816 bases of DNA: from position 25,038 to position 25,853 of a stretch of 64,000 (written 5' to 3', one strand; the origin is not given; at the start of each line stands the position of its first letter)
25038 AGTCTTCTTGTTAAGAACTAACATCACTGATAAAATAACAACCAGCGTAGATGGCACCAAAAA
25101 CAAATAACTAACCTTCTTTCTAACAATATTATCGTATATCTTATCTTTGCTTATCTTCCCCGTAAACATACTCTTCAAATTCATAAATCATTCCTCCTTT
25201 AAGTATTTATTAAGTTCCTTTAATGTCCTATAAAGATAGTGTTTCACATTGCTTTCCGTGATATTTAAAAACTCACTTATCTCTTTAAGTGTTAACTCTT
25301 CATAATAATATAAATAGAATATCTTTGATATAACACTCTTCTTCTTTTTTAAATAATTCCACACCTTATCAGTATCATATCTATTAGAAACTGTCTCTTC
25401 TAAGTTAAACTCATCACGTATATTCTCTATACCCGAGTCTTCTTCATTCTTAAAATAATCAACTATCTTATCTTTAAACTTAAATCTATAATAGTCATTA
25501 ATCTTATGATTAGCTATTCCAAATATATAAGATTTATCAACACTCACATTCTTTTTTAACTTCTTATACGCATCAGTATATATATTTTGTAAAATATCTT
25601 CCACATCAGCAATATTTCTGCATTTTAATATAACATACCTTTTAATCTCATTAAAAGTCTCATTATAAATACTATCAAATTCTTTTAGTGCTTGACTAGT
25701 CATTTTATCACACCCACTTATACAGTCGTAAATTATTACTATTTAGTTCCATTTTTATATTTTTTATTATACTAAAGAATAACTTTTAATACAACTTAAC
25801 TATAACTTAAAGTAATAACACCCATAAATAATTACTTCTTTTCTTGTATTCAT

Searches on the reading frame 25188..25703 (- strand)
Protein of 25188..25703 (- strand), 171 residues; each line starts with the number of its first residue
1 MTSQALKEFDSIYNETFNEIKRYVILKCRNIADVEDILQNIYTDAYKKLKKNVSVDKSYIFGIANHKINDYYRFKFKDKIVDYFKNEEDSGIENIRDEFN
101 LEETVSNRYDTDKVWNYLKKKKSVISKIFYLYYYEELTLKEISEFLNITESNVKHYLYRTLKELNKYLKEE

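Call 48: find_encoding_contigs(protein=window:25188-25703:-, flank=10000, max_places=10)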
Protein window:25188-25703:- (171 aa): 23 contigs read that carry it; 10 places shown.
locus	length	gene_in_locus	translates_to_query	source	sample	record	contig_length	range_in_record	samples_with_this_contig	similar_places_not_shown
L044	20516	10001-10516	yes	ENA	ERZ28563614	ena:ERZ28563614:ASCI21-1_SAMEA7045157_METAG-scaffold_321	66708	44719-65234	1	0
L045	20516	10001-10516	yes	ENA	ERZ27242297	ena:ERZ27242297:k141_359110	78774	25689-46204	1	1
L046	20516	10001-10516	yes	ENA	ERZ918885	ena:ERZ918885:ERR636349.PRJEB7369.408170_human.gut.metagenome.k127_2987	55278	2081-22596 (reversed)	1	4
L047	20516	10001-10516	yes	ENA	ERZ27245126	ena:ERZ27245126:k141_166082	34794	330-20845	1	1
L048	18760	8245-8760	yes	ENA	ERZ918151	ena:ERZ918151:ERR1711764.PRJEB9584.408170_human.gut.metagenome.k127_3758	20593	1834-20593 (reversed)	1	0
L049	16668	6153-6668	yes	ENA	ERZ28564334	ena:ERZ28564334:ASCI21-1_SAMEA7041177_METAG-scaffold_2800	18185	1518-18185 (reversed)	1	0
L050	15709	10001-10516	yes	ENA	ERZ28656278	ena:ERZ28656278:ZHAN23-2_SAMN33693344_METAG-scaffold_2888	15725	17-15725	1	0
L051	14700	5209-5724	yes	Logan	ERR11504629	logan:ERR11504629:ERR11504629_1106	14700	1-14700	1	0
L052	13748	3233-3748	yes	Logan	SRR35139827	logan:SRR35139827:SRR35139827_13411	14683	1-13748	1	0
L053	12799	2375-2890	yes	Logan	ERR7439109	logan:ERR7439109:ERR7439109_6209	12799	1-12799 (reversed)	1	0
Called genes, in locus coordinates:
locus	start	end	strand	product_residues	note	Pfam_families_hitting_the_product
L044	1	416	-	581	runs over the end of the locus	PF13522:GATase_6, PF13537:GATase_7, PF01380:SIS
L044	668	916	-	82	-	-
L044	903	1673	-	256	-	-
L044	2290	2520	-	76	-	-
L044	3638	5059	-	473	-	PF28123:DUF8370, PF28130:DUF8371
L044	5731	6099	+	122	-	PF01588:tRNA_bind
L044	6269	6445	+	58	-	-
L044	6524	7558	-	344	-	PF11187:Mbeg1-like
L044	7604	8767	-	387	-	PF13439:Glyco_transf_4, PF13579:Glyco_trans_4_4 (weak), PF00534:Glycos_transf_1, PF13692:Glyco_trans_1_4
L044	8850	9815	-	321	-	PF02811:PHP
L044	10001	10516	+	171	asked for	PF04545:Sigma70_r4, PF08281:Sigma70_r4_2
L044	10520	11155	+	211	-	-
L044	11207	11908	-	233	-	PF13930:Endonuclea_NS_2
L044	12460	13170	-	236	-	PF01582:TIR, PF13676:TIR_2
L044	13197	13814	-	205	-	-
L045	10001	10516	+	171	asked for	PF04545:Sigma70_r4, PF08281:Sigma70_r4_2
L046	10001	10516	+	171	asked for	PF04545:Sigma70_r4, PF08281:Sigma70_r4_2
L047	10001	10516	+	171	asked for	PF04545:Sigma70_r4, PF08281:Sigma70_r4_2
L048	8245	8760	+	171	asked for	PF04545:Sigma70_r4, PF08281:Sigma70_r4_2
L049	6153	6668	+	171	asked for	PF04545:Sigma70_r4, PF08281:Sigma70_r4_2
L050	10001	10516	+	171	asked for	PF04545:Sigma70_r4, PF08281:Sigma70_r4_2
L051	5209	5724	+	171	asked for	PF04545:Sigma70_r4, PF08281:Sigma70_r4_2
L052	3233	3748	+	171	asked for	PF04545:Sigma70_r4, PF08281:Sigma70_r4_2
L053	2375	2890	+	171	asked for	PF04545:Sigma70_r4, PF08281:Sigma70_r4_2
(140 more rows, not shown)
